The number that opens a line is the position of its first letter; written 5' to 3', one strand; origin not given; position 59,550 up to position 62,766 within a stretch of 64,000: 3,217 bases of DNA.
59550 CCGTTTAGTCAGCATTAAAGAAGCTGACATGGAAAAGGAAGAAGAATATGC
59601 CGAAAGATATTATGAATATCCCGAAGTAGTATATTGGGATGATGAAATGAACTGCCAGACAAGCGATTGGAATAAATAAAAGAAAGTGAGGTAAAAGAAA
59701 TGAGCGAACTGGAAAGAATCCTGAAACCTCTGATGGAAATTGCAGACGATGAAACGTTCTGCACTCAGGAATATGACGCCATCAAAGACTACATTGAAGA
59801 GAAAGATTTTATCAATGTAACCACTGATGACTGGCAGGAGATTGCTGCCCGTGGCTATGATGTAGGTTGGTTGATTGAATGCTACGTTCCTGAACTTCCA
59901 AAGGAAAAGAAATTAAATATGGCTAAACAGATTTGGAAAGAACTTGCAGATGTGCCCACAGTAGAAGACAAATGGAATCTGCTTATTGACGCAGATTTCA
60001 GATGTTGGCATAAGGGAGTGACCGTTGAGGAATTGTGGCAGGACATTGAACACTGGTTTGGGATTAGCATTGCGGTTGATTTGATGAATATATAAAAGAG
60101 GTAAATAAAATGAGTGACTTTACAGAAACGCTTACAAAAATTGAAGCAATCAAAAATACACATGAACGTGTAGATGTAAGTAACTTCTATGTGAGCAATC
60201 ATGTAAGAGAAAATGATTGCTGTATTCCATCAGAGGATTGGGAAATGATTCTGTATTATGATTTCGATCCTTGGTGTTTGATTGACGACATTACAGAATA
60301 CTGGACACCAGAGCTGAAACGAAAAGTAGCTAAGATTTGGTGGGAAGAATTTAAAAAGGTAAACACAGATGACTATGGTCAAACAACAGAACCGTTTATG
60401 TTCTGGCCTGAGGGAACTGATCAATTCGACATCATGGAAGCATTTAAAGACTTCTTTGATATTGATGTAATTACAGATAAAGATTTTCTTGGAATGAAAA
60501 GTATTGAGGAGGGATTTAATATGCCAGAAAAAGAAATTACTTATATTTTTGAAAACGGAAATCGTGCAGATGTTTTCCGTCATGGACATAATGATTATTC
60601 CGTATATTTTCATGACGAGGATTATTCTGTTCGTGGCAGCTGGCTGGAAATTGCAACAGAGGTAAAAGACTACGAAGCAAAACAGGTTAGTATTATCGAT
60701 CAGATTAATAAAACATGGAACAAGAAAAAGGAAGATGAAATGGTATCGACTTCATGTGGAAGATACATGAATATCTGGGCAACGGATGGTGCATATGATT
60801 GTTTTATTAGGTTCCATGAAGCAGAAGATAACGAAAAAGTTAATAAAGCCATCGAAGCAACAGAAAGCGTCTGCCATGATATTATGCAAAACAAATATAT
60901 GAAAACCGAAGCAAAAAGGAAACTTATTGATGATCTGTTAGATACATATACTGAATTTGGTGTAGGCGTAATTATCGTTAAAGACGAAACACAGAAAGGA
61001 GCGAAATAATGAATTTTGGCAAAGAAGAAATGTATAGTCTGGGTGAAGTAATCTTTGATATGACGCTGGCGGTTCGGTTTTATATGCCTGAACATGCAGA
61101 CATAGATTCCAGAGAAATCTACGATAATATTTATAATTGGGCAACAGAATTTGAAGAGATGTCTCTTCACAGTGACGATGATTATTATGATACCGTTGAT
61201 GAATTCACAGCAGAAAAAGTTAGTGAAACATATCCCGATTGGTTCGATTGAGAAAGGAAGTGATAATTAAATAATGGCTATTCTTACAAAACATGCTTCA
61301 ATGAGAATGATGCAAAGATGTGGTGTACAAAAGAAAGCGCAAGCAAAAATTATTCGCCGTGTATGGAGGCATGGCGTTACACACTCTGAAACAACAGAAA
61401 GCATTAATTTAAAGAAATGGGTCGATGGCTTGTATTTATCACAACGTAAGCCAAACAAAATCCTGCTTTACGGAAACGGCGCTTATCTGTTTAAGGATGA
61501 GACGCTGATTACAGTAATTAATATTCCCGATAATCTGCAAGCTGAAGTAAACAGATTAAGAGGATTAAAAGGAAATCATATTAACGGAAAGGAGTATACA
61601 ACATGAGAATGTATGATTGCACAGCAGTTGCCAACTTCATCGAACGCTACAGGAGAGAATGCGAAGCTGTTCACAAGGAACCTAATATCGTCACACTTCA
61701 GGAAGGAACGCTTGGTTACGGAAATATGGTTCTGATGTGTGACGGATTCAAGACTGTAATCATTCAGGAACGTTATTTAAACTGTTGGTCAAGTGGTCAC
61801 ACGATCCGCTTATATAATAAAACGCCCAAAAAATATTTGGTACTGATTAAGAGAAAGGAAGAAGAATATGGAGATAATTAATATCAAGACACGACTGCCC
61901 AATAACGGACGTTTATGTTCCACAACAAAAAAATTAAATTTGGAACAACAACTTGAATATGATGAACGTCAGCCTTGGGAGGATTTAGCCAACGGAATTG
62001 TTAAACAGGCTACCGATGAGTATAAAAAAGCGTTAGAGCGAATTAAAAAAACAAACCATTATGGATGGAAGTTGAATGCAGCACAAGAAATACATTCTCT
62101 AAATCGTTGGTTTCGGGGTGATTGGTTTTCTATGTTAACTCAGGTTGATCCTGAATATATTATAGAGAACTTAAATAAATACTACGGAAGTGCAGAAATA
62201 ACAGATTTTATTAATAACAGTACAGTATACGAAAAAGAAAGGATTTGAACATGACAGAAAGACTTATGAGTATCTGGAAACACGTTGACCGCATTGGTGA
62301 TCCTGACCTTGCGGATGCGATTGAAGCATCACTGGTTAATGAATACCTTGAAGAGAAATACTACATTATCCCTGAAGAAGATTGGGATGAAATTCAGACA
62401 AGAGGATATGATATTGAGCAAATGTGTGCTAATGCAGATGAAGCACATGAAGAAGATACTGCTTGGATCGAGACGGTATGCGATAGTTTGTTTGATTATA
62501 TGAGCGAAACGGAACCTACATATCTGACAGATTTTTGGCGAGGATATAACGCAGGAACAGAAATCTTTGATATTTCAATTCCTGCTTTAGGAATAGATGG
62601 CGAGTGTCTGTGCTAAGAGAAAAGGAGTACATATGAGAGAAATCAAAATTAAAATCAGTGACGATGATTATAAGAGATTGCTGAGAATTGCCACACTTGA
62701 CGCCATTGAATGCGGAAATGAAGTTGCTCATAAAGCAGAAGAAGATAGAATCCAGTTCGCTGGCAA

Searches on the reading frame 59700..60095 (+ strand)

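Call 35: search_protein_families(library=pfam, proteins=[window:59700-60095:+], max_evalue=0.01)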
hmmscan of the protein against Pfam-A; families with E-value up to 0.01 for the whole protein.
window:59700-60095:+ (131 aa): 1 family
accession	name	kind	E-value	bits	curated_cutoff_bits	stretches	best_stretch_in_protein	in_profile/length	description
PF09720.15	Unstab_antitox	-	0.003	18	23.3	0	65-93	1-31/54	Putative addiction module component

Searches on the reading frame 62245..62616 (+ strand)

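Call 35: search_protein_families(library=pfam, proteins=[window:62245-62616:+], max_evalue=0.01)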
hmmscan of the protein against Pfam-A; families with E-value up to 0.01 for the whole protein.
window:62245-62616:+ (123 aa): 1 family
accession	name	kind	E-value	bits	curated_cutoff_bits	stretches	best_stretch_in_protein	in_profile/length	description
PF08812.16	YtxC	-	0.0045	17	33.1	1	25-94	14-84/218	YtxC-like family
